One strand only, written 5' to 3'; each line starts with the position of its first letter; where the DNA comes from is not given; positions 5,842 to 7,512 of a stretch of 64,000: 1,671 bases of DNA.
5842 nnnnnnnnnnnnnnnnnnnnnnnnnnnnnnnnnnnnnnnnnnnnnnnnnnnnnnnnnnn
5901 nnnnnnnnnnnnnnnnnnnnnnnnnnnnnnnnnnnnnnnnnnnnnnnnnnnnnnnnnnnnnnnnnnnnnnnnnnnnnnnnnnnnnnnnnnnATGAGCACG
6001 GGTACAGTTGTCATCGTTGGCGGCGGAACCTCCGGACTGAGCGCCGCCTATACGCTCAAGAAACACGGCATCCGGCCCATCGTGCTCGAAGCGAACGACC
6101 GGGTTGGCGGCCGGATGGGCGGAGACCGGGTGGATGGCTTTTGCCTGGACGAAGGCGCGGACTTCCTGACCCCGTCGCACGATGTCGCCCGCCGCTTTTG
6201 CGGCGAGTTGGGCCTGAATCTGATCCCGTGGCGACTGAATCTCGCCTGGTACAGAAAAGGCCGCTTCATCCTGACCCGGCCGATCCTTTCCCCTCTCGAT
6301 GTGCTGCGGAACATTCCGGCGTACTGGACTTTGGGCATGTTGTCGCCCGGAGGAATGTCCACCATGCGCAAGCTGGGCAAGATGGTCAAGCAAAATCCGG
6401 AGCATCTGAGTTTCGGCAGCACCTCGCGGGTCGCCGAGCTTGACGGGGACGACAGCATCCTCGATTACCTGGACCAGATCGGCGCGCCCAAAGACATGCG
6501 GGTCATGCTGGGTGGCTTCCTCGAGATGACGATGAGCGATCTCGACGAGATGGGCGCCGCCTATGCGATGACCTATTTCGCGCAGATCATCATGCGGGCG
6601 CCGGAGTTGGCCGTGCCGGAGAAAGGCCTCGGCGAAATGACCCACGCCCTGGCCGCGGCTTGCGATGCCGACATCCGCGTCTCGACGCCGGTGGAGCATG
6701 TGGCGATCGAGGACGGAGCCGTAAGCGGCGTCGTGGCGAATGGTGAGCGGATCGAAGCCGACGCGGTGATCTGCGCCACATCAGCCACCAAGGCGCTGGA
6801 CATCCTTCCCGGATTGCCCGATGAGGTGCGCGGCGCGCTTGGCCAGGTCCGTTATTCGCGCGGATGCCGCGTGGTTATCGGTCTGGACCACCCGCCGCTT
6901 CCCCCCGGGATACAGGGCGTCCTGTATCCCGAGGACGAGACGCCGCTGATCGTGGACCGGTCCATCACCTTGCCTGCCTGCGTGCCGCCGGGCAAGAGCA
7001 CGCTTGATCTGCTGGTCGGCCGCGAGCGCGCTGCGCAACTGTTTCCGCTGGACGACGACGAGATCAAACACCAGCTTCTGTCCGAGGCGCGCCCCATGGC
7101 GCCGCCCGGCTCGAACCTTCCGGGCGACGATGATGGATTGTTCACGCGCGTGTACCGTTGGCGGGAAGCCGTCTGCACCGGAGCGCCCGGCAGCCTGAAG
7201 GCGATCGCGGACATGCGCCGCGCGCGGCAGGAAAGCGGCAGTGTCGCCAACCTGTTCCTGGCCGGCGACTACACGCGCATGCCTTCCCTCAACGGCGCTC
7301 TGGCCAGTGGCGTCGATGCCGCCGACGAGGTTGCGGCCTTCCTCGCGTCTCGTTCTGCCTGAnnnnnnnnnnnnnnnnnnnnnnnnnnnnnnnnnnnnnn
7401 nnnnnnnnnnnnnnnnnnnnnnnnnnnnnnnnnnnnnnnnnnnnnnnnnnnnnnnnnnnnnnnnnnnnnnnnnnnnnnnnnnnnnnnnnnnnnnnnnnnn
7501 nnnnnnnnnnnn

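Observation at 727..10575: Candidate isoprenoid synthesis, oxidative tailoring and export system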

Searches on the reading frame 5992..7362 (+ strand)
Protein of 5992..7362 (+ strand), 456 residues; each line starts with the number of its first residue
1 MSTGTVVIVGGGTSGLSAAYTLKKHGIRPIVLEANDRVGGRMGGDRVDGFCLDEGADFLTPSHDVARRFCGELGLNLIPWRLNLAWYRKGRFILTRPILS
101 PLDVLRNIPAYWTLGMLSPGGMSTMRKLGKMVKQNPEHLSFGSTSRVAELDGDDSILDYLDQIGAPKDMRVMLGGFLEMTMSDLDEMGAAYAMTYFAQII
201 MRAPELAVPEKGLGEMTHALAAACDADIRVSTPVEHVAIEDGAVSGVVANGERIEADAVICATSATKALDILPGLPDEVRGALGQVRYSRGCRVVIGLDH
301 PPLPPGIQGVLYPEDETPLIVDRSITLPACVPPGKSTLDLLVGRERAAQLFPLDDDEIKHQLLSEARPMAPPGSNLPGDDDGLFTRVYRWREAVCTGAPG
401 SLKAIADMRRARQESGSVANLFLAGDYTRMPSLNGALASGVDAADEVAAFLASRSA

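Call 4: search_protein_families(library=pfam, proteins=[window:5992-7362:+], max_evalue=0.01)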
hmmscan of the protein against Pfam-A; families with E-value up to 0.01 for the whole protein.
window:5992-7362:+ (456 aa): 12 families
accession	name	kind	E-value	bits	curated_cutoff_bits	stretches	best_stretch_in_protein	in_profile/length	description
PF01593.30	Amino_oxidase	-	4.1e-52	178.4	19.8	1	14-447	2-442/443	Flavin containing amine oxidoreductase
PF13450.12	NAD_binding_8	-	1.5e-13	51.3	21.9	1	8-73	1-68/68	NAD(P)-binding Rossmann-like domain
PF01266.30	DAO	-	2.1e-12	47.7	27.9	2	6-40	2-37/353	FAD dependent oxidoreductase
PF00890.30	FAD_binding_2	-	1.2e-09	38.3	20.4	1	6-40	2-36/414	FAD binding domain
PF12831.13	FAD_oxidored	-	1.3e-06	28.4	27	1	6-63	2-54/416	FAD dependent oxidoreductase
PF07992.20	Pyr_redox_2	-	2.4e-06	27.6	26.1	1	6-41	145-179/291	Pyridine nucleotide-disulphide oxidoreductase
PF01946.23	Thi4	-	2.7e-06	27.2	26.2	1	5-44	19-59/235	Thi4 family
PF03486.20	HI0933_like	-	3.7e-05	23.7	50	1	5-41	2-38/244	HI0933-like protein Rossmann domain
PF01494.25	FAD_binding_3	-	8.8e-05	22.3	22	1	5-35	3-33/349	FAD binding domain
PF00070.33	Pyr_redox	-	9.5e-05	23.3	22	1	6-39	2-35/82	Pyridine nucleotide-disulphide oxidoreductase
PF13738.12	Pyr_redox_3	-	0.00015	21.6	30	1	7-35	1-30/305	Pyridine nucleotide-disulphide oxidoreductase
PF01134.28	GIDA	-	0.00043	19.9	22.1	0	5-32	1-28/391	Glucose inhibited division protein A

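Call 5: search_protein_families(library=ncbifam, proteins=[window:5992-7362:+], max_evalue=0.01)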
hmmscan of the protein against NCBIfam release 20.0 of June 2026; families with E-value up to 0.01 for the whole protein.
window:5992-7362:+ (456 aa): 73 families (the best 25 are shown)
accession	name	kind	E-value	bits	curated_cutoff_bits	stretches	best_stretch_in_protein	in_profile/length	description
TIGR03467.1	HpnE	equivalog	4.2e-24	85.6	283.05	1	6-448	1-429/430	hydroxysqualene dehydroxylase HpnE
NF005560.0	PRK07233.1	equivalog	7.4e-22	77.8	252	1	5-371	2-359/435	hypothetical protein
NF008845.0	PRK11883.1-5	equivalog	1.1e-17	63.5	560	2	5-76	6-83/468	protoporphyrinogen oxidase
TIGR00562.1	proto_IX_ox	equivalog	1.8e-17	63.1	97.85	1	5-96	4-94/470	protoporphyrinogen oxidase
NF008841.0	PRK11883.1-1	equivalog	3.8e-14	52.4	517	2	3-76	3-79/453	protoporphyrinogen oxidase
TIGR02734.1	crtI_fam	subfamily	1.7e-12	46.8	238.1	1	6-60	1-55/504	phytoene desaturase family protein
NF045637.1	carotdesatCrtDProt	equivalog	4.1e-12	45.4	580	2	6-60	1-55/485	1-hydroxycarotenoid 3,4-desaturase CrtD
NF058655.1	CrtID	equivalog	1.1e-11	44.2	640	1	6-69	1-63/478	bifunctional phytoene desaturase/3,4-desaturase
NF005548.0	PRK07208.1-4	equivalog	2.3e-10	39.7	389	1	5-73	5-74/488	hypothetical protein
NF008843.0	PRK11883.1-3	equivalog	8.3e-09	35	406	2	6-60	4-60/424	protoporphyrinogen oxidase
TIGR02731.1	phytoene_desat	equivalog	1.6e-08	33.7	569.4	1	6-43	2-39/453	15-cis-phytoene desaturase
NF009478.0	PRK12844.1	equivalog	3e-08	32.4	789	1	5-41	10-46/559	3-ketosteroid-delta-1-dehydrogenase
TIGR04046.1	MSMEG_0569_nitr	hypoth_equivalog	3.4e-08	32.9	498.35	1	5-52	2-48/400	MSMEG_0569 family flavin-dependent oxidoreductase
NF005547.0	PRK07208.1-3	equivalog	4e-08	32.4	380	1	5-65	6-67/465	hypothetical protein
NF041087.1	bile_acid_BaiCD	equivalog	4.9e-08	31.5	825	1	5-41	382-418/642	bile acid Fe-S flavoenzyme BaiCD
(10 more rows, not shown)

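Call 23: search_solved_structures(query=window:5992-7362:+, max_evalue=0.001)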
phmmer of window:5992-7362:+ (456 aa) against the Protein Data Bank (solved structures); distinct sequences matched with E-value up to 0.001: 104 (the best 60 are shown).
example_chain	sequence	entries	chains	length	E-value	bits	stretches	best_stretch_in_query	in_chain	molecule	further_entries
7eme_A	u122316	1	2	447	9.4e-16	61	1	3-80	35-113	NAD(P)/FAD-dependent oxidoreductase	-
2ivd_A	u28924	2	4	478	2.1e-14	56.5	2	5-117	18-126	PROTOPORPHYRINOGEN OXIDASE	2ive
8een_B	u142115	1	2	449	1.6e-13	53.6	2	212-297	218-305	Amine oxidase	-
8eej_B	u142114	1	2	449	1.6e-13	53.6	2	212-297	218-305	Amine oxidase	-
8eef_A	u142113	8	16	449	1.7e-13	53.5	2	212-297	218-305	Amine oxidase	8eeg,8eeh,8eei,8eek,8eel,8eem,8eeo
3rha_A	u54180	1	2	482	1.3e-12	50.6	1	5-78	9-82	Putrescine oxidase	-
2yg7_A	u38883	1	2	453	1.3e-11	47.3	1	6-77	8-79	PUTRESCINE OXIDASE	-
2yg3_A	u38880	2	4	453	1.4e-11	47.2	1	6-77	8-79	PUTRESCINE OXIDASE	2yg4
2yg5_A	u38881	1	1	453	1.4e-11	47.2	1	6-77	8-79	PUTRESCINE OXIDASE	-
2yg6_A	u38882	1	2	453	1.4e-11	47.2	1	6-77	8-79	PUTRESCINE OXIDASE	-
1sez_A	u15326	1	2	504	2e-11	46.7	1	4-76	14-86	Protoporphyrinogen oxidase, mitochondrial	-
3kve_A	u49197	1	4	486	2.1e-09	40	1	6-87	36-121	L-amino acid oxidase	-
1o5w_A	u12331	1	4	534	2.5e-09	39.8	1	6-278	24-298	Amine oxidase [flavin-containing] A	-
2z5y_A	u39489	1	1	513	2.5e-09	39.8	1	6-95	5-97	Amine oxidase [flavin-containing] A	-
2bxr_A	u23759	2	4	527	3e-09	39.5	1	6-93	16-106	AMINE OXIDASE [FLAVIN-CONTAINING] A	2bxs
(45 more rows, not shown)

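Call 32: find_homologous_proteins(query=window:5992-7362:+)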
Query window:5992-7362:+ (456 aa): 933 proteins with E <= 0.001 among 8000 candidates; the best 120 are listed.
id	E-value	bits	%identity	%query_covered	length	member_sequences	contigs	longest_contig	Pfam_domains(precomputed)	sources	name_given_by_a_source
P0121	1.1e-281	952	93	100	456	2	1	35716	PF01946.24,PF01266.31,PF01593.31,PF13450.13,PF00890.31,PF07992.21,PF12831.14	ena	-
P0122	3.9e-246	835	81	100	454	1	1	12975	PF01266.31,PF01593.31,PF13450.13,PF00890.31,PF07992.21,PF12831.14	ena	-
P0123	2.8e-232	790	77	97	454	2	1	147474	PF01266.31,PF01593.31,PF13450.13,PF00890.31,PF12831.14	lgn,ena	-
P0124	6.0e-205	700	70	96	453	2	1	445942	PF01946.24,PF01266.31,PF01593.31,PF13450.13,PF00890.31,PF13738.13,PF03486.21,PF12831.14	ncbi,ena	-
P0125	1.4e-186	639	64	100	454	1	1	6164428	PF01946.24,PF01266.31,PF01593.31,PF13450.13,PF00890.31,PF12831.14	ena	-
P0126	7.1e-186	637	63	100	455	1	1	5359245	PF01266.31,PF01593.31,PF13450.13,PF00890.31,PF07992.21,PF03486.21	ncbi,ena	-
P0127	4.6e-185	634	63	100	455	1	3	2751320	PF01266.31,PF01593.31,PF13450.13,PF00890.31,PF07992.21,PF03486.21,PF12831.14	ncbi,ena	-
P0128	8.5e-185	633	63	97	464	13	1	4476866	PF01946.24,PF01266.31,PF01593.31,PF13450.13,PF00890.31,PF07992.21,PF03486.21,PF12831.14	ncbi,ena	-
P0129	3.4e-184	631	63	100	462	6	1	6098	PF01946.24,PF01266.31,PF01593.31,PF13450.13,PF00890.31,PF03486.21,PF12831.14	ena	-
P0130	3.9e-184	631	62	100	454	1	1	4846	PF01266.31,PF01593.31,PF13450.13,PF00890.31,PF03486.21,PF01134.29,PF12831.14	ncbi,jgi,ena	-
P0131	8.3e-184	630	63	100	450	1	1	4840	PF01946.24,PF01266.31,PF01593.31,PF13450.13,PF00890.31,PF07992.21,PF13738.13,PF03486.21,PF01134.29,PF12831.14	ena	-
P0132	9.7e-184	630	62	99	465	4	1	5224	PF01946.24,PF01266.31,PF01593.31,PF13450.13,PF00890.31,PF07992.21,PF03486.21,PF12831.14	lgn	-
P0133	3.1e-183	628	62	100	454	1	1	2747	PF01266.31,PF01593.31,PF13450.13,PF00890.31,PF03486.21,PF01134.29,PF12831.14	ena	-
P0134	5.1e-183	627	63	100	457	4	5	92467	PF01946.24,PF01266.31,PF01593.31,PF13450.13,PF00890.31,PF07992.21,PF03486.21,PF12831.14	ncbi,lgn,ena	-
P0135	8.9e-183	626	63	100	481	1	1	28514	PF01946.24,PF01266.31,PF01593.31,PF13450.13,PF00890.31,PF07992.21,PF03486.21,PF12831.14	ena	-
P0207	8.0e-163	561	58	99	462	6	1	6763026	PF01946.24,PF01266.31,PF01593.31,PF13450.13,PF00890.31,PF07992.21,PF03486.21,PF12831.14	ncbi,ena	-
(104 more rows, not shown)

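Call 33: find_encoding_contigs(protein=P0121, flank=10000, max_places=2)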
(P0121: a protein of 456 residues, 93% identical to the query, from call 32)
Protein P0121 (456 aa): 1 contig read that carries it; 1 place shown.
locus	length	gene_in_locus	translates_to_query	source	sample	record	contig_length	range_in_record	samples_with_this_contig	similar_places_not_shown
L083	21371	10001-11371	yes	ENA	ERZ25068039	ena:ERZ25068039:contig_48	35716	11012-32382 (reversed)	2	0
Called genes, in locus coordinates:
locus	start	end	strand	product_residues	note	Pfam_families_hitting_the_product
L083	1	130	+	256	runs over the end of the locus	PF00288:GHMP_kinases_N, PF08544:GHMP_kinases_C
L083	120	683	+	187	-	PF00293:NUDIX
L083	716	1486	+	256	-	PF01066:CDP-OH_P_transf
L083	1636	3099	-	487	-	PF01154:HMG_CoA_synt_N, PF08540:HMG_CoA_synt_C (weak)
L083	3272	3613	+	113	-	PF22668:DUF7009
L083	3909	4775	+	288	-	PF07044:DUF1329 (weak), PF17131:TP_0789-like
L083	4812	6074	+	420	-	-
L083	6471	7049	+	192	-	-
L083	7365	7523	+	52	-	-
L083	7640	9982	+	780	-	PF03176:MMPL, PF02460:Patched (weak), PF03176:MMPL, PF00873:ACR_tran (weak)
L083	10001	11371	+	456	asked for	PF00890:FAD_binding_2 (faint), PF01266:DAO (weak), PF01593:Amino_oxidase, PF01946:Thi4 (weak), PF07992:Pyr_redox_2 (faint), PF12831:FAD_oxidored (weak), PF13450:NAD_binding_8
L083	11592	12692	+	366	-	PF00494:SQS_PSY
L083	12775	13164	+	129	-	PF01257:2Fe-2S_thioredx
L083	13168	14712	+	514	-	PF01512:Complex1_51K, PF10589:NADH_4Fe-4S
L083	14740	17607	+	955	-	PF13510:Fer2_4, PF10588:NADH-G_4Fe-4S_3, PF12838:Fer4_7, PF14697:Fer4_21 (weak), PF22117:Fer4_Nqo3 (weak), PF04879:Molybdop_Fe4S4, PF00384:Molybdopterin, PF01568:Molydop_binding, +1 more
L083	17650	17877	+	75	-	PF11390:FdsD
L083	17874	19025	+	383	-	PF01070:FMN_dh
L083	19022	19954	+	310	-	PF02634:FdhD-NarQ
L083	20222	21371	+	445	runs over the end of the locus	PF00155:Aminotran_1_2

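Call 34: find_encoding_contigs(protein=P0123, flank=10000, max_places=2)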
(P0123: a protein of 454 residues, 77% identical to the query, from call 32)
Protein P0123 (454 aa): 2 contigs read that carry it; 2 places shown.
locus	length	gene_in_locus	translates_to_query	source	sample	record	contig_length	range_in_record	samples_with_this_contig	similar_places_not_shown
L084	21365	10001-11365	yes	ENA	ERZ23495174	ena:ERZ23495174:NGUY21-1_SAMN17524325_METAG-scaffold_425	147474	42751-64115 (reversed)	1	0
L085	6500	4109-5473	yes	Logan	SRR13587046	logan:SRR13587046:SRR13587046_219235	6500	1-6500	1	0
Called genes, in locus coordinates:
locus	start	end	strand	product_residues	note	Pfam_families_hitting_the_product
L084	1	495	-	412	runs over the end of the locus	PF01420:Methylase_S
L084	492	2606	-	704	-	PF12161:HsdM_N, PF02384:N6_Mtase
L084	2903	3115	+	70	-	PF21748:UPF0150 (weak), PF15919:HicB_lk_antitox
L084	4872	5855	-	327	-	PF00589:Phage_integrase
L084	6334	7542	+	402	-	PF09995:MPAB_Lcp_cat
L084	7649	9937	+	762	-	PF03176:MMPL, PF02460:Patched (weak), PF12349:Sterol-sensing (weak), PF03176:MMPL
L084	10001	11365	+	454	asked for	PF00890:FAD_binding_2 (faint), PF01266:DAO (weak), PF01593:Amino_oxidase, PF12831:FAD_oxidored (weak), PF13450:NAD_binding_8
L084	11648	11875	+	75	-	-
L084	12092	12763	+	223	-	-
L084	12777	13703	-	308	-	PF12146:Hydrolase_4 (faint), PF12697:Abhydrolase_6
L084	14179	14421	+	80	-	-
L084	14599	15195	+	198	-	PF19570:DUF6088, PF13338:AbiEi_4 (weak)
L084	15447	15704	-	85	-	PF04221:RelB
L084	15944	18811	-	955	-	PF00550:PP-binding, PF00501:AMP-binding, PF01553:Acyltransferase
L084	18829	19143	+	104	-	-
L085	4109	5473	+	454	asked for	PF00890:FAD_binding_2 (faint), PF01266:DAO (weak), PF01593:Amino_oxidase, PF12831:FAD_oxidored (weak), PF13450:NAD_binding_8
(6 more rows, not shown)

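Call 35: find_encoding_contigs(protein=P0124, flank=10000, max_places=2)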
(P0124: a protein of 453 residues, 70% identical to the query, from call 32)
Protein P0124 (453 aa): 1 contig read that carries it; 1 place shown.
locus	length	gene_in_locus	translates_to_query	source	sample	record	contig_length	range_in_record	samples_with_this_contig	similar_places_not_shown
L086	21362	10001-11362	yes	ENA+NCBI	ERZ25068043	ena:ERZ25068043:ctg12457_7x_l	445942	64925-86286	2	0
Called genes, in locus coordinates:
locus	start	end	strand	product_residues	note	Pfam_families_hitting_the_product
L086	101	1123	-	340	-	PF01118:Semialdhyde_dh, PF02774:Semialdhyde_dhC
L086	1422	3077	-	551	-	-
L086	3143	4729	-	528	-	PF14706:Tnp_DNA_bind (weak)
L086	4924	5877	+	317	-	PF01548:DEDD_Tnp_IS110, PF02371:Transposase_20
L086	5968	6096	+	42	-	-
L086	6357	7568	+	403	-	PF09995:MPAB_Lcp_cat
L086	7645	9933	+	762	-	PF00873:ACR_tran (faint), PF03176:MMPL, PF02460:Patched (weak), PF12349:Sterol-sensing, PF03176:MMPL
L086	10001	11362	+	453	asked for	PF00890:FAD_binding_2 (faint), PF01266:DAO (weak), PF01593:Amino_oxidase, PF01946:Thi4 (weak), PF03486:HI0933_like (faint), PF12831:FAD_oxidored (weak), PF13450:NAD_binding_8, PF13738:Pyr_redox_3 (faint)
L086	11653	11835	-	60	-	-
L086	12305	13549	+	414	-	PF01547:SBP_bac_1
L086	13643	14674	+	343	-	PF00528:BPD_transp_1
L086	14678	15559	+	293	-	PF00528:BPD_transp_1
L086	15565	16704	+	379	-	PF07366:SnoaL, PF12680:SnoaL_2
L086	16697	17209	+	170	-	PF07366:SnoaL, PF12680:SnoaL_2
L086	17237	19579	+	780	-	PF14236:DruA, PF14706:Tnp_DNA_bind (weak)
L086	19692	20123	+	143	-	PF07366:SnoaL (weak)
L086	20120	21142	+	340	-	PF12680:SnoaL_2 (weak), PF07366:SnoaL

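Call 68: search_protein_families(library=ncbifam, proteins=[L083:11592-12692:+], max_evalue=1e-10)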
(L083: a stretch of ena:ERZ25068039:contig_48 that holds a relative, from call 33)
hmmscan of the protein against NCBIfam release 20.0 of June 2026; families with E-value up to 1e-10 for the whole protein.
L083:11592-12692:+ (366 aa): 3 families
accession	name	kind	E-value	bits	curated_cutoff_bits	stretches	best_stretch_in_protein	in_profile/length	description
TIGR01559.1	squal_synth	equivalog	1.5e-27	96.7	286.75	1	34-340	8-299/337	squalene synthase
TIGR03465.1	HpnD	equivalog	4.8e-15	55.3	278.6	1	167-337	105-265/267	presqualene diphosphate synthase HpnD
TIGR03464.1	HpnC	equivalog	3.4e-13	49.7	250.45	0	167-315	106-244/267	squalene synthase HpnC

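Call 80: find_encoding_contigs(protein=P0125, flank=8000, max_places=1)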
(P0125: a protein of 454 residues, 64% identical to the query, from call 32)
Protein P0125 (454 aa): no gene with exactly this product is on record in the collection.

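Call 81: find_encoding_contigs(protein=P0128, flank=8000, max_places=1)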
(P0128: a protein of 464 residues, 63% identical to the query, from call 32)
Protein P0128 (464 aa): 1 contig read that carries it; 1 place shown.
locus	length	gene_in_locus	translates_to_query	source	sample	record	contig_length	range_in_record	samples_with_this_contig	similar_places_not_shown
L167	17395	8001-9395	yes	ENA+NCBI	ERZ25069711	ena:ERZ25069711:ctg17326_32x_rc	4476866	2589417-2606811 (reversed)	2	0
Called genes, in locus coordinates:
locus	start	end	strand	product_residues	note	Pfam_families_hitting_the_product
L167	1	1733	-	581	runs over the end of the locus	PF02538:Hydantoinase_B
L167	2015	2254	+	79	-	-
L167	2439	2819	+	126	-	PF02311:AraC_binding, PF07883:Cupin_2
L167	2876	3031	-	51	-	-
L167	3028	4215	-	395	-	PF02515:CoA_transf_3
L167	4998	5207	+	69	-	-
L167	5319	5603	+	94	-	-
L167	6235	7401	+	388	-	PF00196:GerE (weak)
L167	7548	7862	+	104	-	-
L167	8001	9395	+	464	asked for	PF00890:FAD_binding_2 (weak), PF01266:DAO, PF01946:Thi4 (faint), PF03486:HI0933_like (faint), PF07992:Pyr_redox_2 (faint), PF12831:FAD_oxidored (weak), PF01593:Amino_oxidase, PF13450:NAD_binding_8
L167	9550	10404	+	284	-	PF01298:TbpB_B_D (faint)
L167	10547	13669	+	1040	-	PF03797:Autotransporter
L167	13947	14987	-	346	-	PF04909:Amidohydro_2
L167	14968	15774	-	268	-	PF00005:ABC_tran, PF13304:AAA_21 (faint)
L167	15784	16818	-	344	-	PF13379:NMT1_2 (weak), PF09084:NMT1, PF12974:Phosphonate-bd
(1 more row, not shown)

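Call 82: find_encoding_contigs(protein=P0207, flank=8000, max_places=1)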
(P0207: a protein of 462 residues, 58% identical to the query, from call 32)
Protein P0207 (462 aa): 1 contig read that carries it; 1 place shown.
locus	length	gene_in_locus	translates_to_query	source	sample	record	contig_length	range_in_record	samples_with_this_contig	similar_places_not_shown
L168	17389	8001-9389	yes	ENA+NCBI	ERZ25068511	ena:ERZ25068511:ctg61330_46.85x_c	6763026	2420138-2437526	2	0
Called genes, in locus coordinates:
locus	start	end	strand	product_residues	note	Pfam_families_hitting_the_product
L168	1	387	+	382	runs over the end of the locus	PF00155:Aminotran_1_2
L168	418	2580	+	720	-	PF02369:Big_1 (faint), PF08309:LVIVD (faint)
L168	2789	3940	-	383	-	PF00196:GerE (weak), PF13936:HTH_38 (weak)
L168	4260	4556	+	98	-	-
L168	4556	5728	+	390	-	PF09995:MPAB_Lcp_cat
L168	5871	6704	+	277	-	PF07044:DUF1329 (weak), PF17131:TP_0789-like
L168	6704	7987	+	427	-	-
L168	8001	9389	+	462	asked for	PF00890:FAD_binding_2 (weak), PF01266:DAO, PF01946:Thi4 (faint), PF03486:HI0933_like (faint), PF07992:Pyr_redox_2 (weak), PF12831:FAD_oxidored (faint), PF01593:Amino_oxidase, PF13450:NAD_binding_8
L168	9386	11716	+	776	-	PF03176:MMPL, PF00873:ACR_tran (faint), PF02460:Patched, PF12349:Sterol-sensing (weak), PF03176:MMPL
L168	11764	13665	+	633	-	PF00494:SQS_PSY, PF02401:LYTB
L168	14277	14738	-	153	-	PF12762:DDE_Tnp_IS1595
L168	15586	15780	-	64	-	-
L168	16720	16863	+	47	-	-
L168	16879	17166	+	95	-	PF02401:LYTB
